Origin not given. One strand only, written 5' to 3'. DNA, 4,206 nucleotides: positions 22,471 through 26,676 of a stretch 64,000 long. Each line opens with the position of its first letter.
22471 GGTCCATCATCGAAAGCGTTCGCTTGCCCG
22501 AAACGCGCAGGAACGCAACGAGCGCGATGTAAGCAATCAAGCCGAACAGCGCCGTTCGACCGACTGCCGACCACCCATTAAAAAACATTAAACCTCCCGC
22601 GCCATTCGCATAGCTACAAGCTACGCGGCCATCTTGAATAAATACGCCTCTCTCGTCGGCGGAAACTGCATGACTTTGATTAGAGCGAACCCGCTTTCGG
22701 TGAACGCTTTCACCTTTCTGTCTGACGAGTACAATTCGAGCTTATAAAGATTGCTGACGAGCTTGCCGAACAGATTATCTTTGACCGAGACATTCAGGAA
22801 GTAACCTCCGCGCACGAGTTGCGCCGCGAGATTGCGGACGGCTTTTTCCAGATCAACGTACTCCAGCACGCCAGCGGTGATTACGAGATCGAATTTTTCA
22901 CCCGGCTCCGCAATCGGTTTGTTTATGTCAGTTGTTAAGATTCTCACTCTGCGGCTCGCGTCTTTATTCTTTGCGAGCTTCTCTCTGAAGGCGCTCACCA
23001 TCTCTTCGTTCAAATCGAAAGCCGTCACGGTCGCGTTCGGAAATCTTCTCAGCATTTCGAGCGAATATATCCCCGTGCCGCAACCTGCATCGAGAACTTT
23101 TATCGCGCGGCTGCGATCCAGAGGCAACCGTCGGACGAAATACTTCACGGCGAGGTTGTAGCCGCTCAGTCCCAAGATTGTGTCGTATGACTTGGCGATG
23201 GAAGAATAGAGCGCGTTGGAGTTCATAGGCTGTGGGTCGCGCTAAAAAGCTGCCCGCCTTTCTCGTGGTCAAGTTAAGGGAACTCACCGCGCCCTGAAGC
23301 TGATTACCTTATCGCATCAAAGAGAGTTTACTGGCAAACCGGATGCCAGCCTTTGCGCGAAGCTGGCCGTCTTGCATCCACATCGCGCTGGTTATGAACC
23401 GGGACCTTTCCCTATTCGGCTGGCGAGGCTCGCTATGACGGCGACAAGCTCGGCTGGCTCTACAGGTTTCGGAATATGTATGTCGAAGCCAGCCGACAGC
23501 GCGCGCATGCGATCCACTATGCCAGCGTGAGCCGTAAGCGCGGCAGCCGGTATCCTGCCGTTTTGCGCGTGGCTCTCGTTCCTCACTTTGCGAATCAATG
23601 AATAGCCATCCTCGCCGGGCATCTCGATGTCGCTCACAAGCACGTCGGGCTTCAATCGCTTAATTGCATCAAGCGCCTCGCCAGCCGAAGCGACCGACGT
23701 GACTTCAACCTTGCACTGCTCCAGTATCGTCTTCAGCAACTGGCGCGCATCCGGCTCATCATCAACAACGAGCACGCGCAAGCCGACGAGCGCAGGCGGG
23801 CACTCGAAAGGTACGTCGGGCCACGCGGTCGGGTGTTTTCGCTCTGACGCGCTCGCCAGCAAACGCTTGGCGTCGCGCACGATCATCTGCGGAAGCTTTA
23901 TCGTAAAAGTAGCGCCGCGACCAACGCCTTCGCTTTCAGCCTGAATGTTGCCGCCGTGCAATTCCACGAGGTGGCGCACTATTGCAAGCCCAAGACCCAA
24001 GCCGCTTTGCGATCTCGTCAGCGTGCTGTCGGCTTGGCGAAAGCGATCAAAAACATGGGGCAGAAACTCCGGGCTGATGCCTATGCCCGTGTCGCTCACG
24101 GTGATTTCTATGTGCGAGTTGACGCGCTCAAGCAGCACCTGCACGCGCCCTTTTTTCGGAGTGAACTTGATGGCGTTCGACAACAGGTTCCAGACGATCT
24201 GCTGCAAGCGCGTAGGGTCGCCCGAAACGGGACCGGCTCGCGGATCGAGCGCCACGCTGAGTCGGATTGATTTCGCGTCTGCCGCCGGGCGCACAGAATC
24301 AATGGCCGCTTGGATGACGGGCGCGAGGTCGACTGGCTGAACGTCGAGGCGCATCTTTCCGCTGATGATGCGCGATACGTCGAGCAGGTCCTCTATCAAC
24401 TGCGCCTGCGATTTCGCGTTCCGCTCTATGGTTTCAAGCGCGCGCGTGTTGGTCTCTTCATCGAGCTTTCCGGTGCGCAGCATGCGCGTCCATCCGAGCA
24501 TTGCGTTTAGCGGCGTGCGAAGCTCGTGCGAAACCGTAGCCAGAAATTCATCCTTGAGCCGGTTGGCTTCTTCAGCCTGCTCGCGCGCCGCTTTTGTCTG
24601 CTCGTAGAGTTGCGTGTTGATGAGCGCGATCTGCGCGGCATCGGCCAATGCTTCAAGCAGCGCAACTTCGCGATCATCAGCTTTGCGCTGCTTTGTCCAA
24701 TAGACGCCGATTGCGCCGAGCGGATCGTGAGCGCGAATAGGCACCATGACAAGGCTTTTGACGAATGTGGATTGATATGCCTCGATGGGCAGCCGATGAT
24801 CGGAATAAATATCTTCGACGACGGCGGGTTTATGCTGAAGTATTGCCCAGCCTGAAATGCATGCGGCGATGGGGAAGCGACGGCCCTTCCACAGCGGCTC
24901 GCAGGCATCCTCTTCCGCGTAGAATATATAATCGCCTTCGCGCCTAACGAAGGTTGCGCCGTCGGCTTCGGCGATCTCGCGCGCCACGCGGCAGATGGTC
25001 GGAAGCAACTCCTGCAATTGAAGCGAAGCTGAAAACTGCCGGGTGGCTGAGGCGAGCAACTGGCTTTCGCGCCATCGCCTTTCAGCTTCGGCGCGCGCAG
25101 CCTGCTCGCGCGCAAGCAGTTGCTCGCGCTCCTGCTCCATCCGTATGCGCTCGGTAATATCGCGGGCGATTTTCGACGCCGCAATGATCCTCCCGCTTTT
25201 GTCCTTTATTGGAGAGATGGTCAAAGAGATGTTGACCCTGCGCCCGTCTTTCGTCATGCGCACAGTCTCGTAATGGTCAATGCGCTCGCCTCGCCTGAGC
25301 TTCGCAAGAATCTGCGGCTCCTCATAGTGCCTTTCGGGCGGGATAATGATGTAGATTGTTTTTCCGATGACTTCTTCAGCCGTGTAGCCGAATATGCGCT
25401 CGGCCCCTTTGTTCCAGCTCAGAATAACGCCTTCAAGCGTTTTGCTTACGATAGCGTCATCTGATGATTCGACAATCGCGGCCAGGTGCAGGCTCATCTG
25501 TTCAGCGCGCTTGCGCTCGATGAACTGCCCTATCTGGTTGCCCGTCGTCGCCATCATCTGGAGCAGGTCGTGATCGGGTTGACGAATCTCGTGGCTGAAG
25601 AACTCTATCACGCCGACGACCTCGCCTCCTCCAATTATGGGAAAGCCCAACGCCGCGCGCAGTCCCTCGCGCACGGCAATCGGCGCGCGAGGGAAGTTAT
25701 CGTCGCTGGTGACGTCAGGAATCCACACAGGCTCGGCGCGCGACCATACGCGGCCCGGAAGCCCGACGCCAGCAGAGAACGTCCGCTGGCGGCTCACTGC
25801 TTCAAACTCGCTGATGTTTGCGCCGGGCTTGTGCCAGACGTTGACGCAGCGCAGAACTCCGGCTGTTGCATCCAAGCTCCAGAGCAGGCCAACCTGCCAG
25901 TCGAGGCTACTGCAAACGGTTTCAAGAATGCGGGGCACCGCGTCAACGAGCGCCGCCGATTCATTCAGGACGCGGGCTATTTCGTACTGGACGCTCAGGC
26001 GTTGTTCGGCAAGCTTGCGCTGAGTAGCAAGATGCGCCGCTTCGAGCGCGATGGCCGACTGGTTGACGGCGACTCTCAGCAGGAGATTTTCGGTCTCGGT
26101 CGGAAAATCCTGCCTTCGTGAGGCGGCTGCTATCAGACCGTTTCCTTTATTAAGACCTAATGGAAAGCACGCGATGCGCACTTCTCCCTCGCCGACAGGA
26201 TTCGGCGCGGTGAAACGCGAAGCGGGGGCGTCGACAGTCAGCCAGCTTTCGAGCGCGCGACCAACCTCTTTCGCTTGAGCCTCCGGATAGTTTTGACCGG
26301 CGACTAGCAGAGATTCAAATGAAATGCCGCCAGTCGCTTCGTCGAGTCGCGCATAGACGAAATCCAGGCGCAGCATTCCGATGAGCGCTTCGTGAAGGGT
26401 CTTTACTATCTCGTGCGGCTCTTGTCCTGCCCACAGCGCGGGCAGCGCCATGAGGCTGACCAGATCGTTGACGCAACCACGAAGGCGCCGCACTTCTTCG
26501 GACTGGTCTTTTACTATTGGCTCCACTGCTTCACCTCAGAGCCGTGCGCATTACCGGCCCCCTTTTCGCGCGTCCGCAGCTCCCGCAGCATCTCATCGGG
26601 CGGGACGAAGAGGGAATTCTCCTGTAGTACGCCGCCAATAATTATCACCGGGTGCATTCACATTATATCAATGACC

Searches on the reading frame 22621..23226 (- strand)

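Call 9: search_protein_families(library=pfam, proteins=[window:22621-23226:-])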
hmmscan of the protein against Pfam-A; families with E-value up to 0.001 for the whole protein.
window:22621-23226:- (201 aa): 13 families
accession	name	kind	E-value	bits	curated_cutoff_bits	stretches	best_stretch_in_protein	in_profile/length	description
PF13649.12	Methyltransf_25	-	2.6e-18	67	27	1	44-141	1-97/97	Methyltransferase domain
PF08241.18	Methyltransf_11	-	2.2e-16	60.7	21.2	1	45-144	1-94/95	Methyltransferase domain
PF13847.12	Methyltransf_31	-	3.8e-16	59.5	27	1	40-157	3-123/145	Methyltransferase domain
PF08242.18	Methyltransf_12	-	9.7e-16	58.7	30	1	45-143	1-98/98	Methyltransferase domain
PF13489.12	Methyltransf_23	-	2.9e-12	47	27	1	30-145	12-116/164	Methyltransferase domain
PF05175.20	MTS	-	8.6e-10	38.9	23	1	30-117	23-104/170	Methyltransferase small domain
PF01209.24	Ubie_methyltran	-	1.9e-08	34.4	20.1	1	5-146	11-152/233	ubiE/COQ5 methyltransferase family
PF03848.20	TehB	-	1.8e-06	28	20.4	1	42-148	32-135/193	Tellurite resistance protein TehB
PF06325.19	PrmA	-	9.5e-06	25.7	22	1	43-143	164-256/296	Ribosomal protein L11 methyltransferase (PrmA)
PF01728.25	FtsJ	-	2.1e-05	25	24.1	1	41-120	22-100/181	FtsJ-like methyltransferase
PF02353.26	CMAS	-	2.7e-05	24.1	27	1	41-148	63-167/273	Mycolic acid cyclopropane synthetase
PF10294.15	Methyltransf_16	-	3.2e-05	24.2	21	1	26-126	28-135/174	Lysine methyltransferase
PF05401.17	NodS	-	0.0001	22.6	24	1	33-152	36-151/201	Nodulation protein S (NodS)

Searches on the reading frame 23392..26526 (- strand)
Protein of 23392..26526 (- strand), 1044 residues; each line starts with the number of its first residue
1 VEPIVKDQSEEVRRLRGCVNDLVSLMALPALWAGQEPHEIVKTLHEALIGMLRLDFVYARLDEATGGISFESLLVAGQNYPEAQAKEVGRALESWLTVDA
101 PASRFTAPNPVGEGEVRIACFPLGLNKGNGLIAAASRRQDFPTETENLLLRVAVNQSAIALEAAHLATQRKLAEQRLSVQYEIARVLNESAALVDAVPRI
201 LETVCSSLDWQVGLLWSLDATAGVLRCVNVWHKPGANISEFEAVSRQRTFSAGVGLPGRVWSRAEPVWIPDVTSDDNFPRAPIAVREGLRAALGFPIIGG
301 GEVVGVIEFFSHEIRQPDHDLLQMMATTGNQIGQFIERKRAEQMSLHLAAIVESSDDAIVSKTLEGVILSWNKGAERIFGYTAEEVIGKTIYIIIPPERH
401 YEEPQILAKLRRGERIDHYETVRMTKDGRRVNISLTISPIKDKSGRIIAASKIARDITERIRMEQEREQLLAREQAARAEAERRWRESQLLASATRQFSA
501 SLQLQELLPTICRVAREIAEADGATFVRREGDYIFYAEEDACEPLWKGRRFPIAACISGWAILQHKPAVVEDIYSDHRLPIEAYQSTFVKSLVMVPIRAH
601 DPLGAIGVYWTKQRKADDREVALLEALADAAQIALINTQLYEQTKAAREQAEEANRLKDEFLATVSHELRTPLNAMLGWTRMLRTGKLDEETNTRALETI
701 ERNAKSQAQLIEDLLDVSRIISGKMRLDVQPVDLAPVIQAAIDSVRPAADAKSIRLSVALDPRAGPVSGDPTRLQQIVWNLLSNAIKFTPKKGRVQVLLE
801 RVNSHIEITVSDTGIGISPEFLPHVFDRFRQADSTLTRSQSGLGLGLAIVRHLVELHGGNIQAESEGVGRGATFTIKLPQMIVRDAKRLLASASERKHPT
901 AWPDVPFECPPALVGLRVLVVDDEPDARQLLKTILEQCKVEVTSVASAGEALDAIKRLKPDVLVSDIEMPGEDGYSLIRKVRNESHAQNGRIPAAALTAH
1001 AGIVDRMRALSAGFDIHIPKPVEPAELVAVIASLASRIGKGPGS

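Call 9: search_protein_families(library=pfam, proteins=[window:23392-26526:-])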
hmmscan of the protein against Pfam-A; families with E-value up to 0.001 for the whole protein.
window:23392-26526:- (1044 aa): 13 families
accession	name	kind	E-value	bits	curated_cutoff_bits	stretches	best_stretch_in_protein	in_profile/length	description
PF13185.12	GAF_2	-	4.8e-38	130.9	28.6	2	194-337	5-136/136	GAF domain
PF02518.31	HATPase_c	-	6.4e-33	114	26.4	1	769-880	1-109/111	Histidine kinase-, DNA gyrase B-, and HSP90-like ATPase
PF01590.32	GAF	-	2.9e-26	93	22.4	2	504-635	2-133/133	GAF domain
PF00072.30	Response_reg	-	1.5e-24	86.7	30.2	1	918-1031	1-110/111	Response regulator receiver domain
PF00512.31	HisKA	-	7.1e-19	68.1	26.9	1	658-722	2-65/66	His Kinase A (phospho-acceptor) domain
PF00989.32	PAS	-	1.3e-18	67.4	22.6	1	347-457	2-113/113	PAS fold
PF13426.13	PAS_9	-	2.5e-16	60.3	27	1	357-459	2-103/103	PAS domain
PF08448.16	PAS_4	-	5.7e-15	55.9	23.1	1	352-461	1-109/110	PAS fold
PF13492.12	GAF_3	-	4.4e-10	40.5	27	1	504-635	2-127/129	GAF domain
PF08447.18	PAS_3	-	4.1e-09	37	25.6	1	369-450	2-85/89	PAS fold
PF13188.13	PAS_8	-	2.3e-05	24.6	21.8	1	348-397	3-52/65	PAS domain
PF14215.12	bHLH-MYC_N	-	0.00012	22.9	30.2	1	241-325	96-177/181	bHLH-MYC and R2R3-MYB transcription factors N-terminal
PF08670.17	MEKHLA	-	0.00013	22.4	23.7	1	356-434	37-117/143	MEKHLA domain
